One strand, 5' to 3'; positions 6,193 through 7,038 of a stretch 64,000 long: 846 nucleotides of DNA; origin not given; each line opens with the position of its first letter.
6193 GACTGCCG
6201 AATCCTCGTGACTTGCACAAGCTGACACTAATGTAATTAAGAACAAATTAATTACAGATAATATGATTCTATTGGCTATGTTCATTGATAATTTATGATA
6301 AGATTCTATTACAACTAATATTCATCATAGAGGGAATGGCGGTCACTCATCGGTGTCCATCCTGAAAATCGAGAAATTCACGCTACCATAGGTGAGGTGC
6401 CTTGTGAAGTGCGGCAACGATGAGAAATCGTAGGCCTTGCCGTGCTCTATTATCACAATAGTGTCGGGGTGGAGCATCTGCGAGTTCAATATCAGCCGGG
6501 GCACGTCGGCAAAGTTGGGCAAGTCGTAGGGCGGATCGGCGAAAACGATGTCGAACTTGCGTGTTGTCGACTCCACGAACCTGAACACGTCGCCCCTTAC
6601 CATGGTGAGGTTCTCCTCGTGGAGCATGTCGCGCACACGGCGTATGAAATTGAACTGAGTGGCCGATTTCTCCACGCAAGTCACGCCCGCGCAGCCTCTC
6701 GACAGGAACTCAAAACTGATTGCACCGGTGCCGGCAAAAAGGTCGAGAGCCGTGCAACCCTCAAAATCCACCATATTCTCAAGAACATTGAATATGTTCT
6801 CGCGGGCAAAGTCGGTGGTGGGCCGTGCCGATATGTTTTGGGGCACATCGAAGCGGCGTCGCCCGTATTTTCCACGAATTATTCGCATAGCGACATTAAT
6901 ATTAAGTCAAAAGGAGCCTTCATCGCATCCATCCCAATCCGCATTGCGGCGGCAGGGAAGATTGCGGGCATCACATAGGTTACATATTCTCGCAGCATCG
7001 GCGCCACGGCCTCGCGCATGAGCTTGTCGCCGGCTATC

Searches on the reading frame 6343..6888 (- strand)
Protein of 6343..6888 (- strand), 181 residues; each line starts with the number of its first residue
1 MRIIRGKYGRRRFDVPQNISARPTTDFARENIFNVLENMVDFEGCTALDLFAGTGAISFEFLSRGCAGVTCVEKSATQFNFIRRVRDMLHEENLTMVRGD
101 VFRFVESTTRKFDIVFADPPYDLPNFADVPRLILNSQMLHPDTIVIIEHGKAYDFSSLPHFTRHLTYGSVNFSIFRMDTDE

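Call 20: search_protein_families(library=pfam, proteins=[window:6343-6888:-], max_evalue=0.001)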
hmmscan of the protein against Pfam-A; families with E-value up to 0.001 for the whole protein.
window:6343-6888:- (181 aa): 6 families
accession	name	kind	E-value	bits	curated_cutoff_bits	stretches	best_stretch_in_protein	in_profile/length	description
PF03602.21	Cons_hypoth95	-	9.4e-38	130.1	24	1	1-174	1-180/182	Conserved hypothetical protein 95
PF13847.12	Methyltransf_31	-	4.5e-08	33.3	27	1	43-151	3-113/145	Methyltransferase domain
PF09445.16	Methyltransf_15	-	3.1e-05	24.1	22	1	47-136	4-96/165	RNA cap guanine-N2 methyltransferase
PF02086.21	MethyltransfD12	-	5.5e-05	23.4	22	0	32-64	8-41/253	D12 class N6 adenine-specific DNA methyltransferase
PF13649.12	Methyltransf_25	-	0.00012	23.1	27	1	48-117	2-70/97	Methyltransferase domain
PF05175.20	MTS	-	0.00037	20.6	23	1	34-121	25-108/170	Methyltransferase small domain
